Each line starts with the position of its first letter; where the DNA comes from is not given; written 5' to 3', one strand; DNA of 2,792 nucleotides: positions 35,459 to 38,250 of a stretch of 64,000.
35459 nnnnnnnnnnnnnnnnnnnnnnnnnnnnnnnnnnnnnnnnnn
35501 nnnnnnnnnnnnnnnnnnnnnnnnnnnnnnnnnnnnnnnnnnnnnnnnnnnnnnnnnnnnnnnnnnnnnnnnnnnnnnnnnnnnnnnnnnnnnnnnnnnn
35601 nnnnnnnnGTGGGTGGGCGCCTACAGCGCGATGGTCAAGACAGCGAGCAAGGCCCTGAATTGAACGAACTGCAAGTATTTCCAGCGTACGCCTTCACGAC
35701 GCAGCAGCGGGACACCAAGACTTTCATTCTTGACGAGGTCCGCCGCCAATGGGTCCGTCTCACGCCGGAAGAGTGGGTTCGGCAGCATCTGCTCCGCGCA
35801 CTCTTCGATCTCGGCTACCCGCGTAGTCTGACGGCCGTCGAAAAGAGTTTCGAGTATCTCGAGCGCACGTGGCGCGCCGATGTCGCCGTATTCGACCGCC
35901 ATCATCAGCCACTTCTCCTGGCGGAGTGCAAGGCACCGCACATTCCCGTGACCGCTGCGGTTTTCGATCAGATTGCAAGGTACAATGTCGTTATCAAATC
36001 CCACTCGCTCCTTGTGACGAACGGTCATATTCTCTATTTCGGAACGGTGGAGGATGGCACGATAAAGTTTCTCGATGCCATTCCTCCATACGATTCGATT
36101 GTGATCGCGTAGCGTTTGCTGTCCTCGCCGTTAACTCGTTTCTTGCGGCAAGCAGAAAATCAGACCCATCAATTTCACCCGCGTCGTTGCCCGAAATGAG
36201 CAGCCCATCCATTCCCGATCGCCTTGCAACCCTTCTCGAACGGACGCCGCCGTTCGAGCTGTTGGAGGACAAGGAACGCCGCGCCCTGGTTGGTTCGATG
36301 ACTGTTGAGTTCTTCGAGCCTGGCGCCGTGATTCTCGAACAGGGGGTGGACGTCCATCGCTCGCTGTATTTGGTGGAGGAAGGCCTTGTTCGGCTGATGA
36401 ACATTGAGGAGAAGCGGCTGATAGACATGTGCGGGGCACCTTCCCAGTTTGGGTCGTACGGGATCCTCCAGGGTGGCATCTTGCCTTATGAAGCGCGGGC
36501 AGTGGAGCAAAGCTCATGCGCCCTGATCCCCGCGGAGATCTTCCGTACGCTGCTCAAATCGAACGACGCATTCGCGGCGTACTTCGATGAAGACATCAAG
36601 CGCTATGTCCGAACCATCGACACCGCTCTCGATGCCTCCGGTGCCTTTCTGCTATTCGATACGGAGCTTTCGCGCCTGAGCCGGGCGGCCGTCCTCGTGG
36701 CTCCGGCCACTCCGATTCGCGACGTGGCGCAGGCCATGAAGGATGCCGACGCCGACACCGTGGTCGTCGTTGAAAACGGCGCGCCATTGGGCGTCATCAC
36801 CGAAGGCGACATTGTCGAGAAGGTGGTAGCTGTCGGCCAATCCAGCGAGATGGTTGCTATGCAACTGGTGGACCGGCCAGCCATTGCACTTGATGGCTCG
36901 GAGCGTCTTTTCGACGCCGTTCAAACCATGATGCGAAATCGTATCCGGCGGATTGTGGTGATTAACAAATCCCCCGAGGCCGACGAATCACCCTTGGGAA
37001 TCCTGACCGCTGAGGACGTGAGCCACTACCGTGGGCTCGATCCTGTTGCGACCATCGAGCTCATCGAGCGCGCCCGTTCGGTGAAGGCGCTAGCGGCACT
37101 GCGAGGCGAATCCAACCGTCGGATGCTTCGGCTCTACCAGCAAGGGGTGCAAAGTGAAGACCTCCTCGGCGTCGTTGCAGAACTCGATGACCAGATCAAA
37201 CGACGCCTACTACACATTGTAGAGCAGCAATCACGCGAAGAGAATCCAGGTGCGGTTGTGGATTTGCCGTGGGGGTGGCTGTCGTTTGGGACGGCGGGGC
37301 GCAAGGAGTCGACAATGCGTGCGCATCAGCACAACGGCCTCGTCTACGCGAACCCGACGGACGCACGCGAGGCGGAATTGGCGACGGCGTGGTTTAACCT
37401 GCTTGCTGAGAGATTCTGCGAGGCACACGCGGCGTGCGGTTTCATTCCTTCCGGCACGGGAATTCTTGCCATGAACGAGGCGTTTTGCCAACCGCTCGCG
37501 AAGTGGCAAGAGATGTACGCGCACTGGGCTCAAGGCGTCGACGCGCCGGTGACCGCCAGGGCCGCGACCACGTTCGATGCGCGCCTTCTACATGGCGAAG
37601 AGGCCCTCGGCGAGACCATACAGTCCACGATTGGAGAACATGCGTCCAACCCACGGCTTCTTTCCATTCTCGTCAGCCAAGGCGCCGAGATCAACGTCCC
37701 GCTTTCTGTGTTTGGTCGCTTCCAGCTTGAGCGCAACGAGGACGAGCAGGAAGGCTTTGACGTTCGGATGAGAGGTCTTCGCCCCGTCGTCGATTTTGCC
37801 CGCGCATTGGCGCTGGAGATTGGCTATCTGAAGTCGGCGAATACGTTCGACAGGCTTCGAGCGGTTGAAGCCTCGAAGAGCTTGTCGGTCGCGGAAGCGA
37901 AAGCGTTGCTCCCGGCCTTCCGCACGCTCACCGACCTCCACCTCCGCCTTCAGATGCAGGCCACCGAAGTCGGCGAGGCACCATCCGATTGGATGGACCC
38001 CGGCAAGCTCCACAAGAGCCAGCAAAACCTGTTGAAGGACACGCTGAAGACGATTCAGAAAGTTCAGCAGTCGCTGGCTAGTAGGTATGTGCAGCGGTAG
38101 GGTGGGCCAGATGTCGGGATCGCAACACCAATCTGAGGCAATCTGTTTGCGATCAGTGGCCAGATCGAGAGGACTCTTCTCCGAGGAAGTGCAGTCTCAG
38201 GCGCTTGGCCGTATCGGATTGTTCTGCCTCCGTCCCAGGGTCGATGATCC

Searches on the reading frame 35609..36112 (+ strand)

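Call 72: search_protein_families(library=pfam, proteins=[window:35609-36112:+], max_evalue=0.001)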
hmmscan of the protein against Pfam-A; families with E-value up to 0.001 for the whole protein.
window:35609-36112:+ (167 aa): 1 family
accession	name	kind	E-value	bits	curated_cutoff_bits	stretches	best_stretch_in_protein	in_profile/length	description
PF13588.12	HSDR_N_2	-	1.1e-25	90.2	25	1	53-159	1-110/110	Type I restriction enzyme R protein N terminus (HSDR_N)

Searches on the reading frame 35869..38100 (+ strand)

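Call 72: search_protein_families(library=pfam, proteins=[window:35869-38100:+], max_evalue=0.001)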
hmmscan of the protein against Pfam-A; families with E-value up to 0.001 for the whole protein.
window:35869-38100:+ (743 aa): 4 families
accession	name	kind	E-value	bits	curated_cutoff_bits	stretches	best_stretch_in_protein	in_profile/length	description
PF10335.14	DUF294_C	-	9.3e-33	113.5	22.5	1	596-740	2-145/145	Putative nucleotidyltransferase substrate binding domain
PF03445.19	DUF294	-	4.7e-26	91.8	21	1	420-555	8-133/138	Putative nucleotidyltransferase DUF294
PF00571.33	CBS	-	1.3e-14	54.7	24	2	271-319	6-55/57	CBS domain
PF00027.35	cNMP_binding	-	3e-12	46.8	27.5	1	147-232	2-89/89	Cyclic nucleotide-binding domain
